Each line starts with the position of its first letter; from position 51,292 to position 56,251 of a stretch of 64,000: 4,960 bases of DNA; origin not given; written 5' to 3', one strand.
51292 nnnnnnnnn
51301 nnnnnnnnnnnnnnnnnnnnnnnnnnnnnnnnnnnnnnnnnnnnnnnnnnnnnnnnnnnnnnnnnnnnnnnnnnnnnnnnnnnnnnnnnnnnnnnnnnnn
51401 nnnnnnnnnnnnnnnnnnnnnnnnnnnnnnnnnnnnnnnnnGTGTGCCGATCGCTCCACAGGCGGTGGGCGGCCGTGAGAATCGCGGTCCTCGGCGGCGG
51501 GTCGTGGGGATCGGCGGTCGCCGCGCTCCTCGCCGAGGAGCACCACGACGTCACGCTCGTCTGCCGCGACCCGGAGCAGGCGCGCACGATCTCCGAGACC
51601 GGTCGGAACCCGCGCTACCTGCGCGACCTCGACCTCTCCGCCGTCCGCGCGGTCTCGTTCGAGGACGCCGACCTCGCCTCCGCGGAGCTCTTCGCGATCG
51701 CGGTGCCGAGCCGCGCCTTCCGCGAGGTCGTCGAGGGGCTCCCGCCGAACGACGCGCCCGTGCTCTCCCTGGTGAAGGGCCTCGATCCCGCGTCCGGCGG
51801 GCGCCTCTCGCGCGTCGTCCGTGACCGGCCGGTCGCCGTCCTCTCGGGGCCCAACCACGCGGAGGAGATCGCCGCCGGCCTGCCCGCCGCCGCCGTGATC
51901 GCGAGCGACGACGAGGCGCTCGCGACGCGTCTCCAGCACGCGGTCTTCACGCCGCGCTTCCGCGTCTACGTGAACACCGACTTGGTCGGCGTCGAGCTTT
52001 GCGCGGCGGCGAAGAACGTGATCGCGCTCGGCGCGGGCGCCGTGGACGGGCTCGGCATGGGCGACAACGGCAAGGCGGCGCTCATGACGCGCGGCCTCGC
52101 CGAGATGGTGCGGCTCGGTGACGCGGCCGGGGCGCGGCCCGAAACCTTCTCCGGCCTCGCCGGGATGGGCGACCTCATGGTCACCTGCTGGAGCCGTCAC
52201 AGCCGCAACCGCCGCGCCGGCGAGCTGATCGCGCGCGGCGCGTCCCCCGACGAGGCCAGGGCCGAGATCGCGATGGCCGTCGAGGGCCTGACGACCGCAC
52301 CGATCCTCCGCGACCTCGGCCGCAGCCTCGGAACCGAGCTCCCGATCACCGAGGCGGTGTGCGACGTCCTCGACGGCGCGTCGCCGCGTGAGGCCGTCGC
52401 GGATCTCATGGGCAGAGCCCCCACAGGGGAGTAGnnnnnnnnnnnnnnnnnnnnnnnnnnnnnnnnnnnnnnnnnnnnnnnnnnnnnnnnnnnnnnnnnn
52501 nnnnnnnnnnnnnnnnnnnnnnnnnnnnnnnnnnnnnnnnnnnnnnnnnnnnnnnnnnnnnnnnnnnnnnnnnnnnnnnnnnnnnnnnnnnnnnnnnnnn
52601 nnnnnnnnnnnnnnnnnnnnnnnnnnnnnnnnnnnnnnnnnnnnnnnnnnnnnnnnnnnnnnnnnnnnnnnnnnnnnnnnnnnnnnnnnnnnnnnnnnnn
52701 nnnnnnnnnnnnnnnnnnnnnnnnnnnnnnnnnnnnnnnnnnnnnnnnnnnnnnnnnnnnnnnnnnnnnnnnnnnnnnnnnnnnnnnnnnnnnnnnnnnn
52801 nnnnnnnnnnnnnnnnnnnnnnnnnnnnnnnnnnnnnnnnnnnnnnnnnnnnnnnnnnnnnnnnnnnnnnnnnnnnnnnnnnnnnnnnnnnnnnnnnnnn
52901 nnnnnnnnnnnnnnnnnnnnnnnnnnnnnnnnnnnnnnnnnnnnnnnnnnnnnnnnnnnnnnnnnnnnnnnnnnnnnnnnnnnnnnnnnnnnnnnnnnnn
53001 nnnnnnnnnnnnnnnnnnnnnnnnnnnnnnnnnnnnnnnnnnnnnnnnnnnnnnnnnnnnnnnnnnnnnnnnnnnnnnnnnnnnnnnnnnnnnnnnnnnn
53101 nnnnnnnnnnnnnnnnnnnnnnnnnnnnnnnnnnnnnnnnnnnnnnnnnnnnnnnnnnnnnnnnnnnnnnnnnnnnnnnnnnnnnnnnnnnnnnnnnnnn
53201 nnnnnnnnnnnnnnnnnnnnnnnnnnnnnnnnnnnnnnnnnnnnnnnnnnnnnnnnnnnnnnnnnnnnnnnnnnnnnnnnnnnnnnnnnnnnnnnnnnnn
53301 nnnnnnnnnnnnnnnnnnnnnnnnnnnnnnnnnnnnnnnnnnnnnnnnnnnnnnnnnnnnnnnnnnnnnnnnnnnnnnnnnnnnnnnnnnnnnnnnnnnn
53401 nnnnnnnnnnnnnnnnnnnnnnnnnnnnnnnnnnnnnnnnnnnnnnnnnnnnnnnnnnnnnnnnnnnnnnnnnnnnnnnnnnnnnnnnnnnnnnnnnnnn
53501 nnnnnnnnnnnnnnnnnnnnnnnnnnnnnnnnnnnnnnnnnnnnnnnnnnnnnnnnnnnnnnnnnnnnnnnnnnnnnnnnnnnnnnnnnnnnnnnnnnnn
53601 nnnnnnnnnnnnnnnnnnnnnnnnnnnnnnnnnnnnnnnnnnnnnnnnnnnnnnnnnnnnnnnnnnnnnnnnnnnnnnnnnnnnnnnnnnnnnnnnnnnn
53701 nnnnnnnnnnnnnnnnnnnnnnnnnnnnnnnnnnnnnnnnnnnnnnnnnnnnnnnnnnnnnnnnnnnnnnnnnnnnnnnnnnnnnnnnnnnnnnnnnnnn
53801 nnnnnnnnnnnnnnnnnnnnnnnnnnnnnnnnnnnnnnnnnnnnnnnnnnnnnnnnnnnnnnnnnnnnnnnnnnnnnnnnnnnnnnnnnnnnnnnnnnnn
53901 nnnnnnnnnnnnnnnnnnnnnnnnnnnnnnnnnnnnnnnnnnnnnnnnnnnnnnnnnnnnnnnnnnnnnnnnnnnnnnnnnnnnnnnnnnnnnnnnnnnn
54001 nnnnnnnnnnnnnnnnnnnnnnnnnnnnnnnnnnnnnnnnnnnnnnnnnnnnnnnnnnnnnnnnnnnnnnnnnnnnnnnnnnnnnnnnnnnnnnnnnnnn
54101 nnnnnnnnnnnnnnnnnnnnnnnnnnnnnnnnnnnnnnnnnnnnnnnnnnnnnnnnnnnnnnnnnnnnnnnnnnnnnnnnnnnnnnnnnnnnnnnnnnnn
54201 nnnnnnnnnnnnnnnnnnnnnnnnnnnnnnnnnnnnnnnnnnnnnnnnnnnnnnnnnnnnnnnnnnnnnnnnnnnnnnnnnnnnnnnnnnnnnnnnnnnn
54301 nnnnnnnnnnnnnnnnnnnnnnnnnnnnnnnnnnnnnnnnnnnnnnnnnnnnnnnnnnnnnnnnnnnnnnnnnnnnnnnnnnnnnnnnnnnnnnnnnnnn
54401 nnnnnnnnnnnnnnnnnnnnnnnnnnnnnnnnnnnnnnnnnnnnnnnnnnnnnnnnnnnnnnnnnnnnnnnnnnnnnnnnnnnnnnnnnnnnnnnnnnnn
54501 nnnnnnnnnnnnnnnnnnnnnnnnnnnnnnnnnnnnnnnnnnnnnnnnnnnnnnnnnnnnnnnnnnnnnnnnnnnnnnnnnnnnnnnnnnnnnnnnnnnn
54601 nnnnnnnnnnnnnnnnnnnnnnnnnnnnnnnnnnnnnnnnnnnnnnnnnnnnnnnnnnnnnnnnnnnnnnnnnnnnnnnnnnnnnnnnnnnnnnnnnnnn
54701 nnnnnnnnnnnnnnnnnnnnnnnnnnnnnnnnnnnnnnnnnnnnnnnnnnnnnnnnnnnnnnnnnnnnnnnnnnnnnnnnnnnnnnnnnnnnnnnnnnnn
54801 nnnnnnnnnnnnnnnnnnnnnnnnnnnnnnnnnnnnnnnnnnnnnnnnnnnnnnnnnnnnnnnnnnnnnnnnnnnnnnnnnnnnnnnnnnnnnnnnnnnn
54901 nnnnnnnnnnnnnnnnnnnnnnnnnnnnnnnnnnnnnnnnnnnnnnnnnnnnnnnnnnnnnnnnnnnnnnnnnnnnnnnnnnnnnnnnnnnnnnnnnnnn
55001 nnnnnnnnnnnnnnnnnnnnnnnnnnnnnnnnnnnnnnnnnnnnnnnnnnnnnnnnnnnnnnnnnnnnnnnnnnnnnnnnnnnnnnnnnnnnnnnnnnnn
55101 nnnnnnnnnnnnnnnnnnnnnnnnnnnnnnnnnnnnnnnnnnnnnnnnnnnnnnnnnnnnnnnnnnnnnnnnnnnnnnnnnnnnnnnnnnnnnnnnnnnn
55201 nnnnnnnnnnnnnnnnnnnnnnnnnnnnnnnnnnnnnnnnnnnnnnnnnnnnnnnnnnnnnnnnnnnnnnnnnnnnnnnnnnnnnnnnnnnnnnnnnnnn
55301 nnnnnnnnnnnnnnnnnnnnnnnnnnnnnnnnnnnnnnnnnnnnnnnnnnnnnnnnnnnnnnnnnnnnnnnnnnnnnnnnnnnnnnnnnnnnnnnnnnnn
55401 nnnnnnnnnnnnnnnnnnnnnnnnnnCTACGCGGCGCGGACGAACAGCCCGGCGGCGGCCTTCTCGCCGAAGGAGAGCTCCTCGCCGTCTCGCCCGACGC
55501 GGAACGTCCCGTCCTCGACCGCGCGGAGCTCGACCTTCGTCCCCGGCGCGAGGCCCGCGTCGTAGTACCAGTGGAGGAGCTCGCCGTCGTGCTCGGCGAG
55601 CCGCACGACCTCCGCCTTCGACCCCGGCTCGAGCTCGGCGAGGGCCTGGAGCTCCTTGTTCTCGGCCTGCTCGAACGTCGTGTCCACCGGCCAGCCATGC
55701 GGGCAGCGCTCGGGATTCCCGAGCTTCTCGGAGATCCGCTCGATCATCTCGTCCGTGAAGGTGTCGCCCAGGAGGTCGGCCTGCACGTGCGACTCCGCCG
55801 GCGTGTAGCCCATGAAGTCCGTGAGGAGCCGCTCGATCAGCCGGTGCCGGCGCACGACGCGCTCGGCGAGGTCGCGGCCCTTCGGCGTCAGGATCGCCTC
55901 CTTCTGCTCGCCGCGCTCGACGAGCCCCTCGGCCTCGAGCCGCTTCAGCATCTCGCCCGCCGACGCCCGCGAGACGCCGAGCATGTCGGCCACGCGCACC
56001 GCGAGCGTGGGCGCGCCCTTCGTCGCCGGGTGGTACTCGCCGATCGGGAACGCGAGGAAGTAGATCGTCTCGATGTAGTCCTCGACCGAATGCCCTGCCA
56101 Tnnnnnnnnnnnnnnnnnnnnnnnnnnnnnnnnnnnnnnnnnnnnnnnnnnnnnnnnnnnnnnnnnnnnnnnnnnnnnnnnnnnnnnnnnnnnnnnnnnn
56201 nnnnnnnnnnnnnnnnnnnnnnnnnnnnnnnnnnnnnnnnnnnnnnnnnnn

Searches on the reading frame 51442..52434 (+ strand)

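Call 47: search_protein_families(library=pfam, proteins=[window:51442-52434:+], max_evalue=0.00001)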
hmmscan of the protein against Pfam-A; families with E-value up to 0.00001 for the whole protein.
window:51442-52434:+ (330 aa): 7 families
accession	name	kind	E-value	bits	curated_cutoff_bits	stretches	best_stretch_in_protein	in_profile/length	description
PF07479.19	NAD_Gly3P_dh_C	-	2e-50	171.1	25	1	180-318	1-140/142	NAD-dependent glycerol-3-phosphate dehydrogenase C-terminus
PF01210.29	NAD_Gly3P_dh_N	-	3.4e-33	115.3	23.1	1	14-160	2-157/158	NAD-dependent glycerol-3-phosphate dehydrogenase N-terminus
PF20618.3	GPD_NAD_C_bact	-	1.7e-16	60.9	27.6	1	240-306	1-66/66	Bacterial GPD, NAD-dependent C-terminal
PF02558.23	ApbA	-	3.4e-07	30.4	22.2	1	14-103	1-89/150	Ketopantoate reductase PanE/ApbA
PF03807.23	F420_oxidored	-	5.8e-07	30.5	21.6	1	13-106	1-87/94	NADP oxidoreductase coenzyme F420-dependent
PF02254.24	TrkA_N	-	6.9e-06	26.8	23.8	0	14-90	1-72/116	TrkA-N domain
PF01266.30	DAO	-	9.1e-06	25.9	27.9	0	13-62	1-48/353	FAD dependent oxidoreductase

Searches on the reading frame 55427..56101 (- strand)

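Call 47: search_protein_families(library=pfam, proteins=[window:55427-56101:-], max_evalue=0.00001)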
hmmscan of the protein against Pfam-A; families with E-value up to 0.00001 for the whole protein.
window:55427-56101:- (224 aa): 3 families
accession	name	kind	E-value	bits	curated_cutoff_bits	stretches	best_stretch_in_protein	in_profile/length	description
PF02742.21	Fe_dep_repr_C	-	5.9e-22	77.9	27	1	72-138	1-67/70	Iron dependent repressor, metal binding and dimerisation domain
PF04023.20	FeoA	-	4.6e-10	39.9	23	1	154-222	3-73/74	FeoA domain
PF01325.25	Fe_dep_repress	-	2.5e-08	34.5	26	1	4-64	4-55/60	Iron dependent repressor, N-terminal DNA binding domain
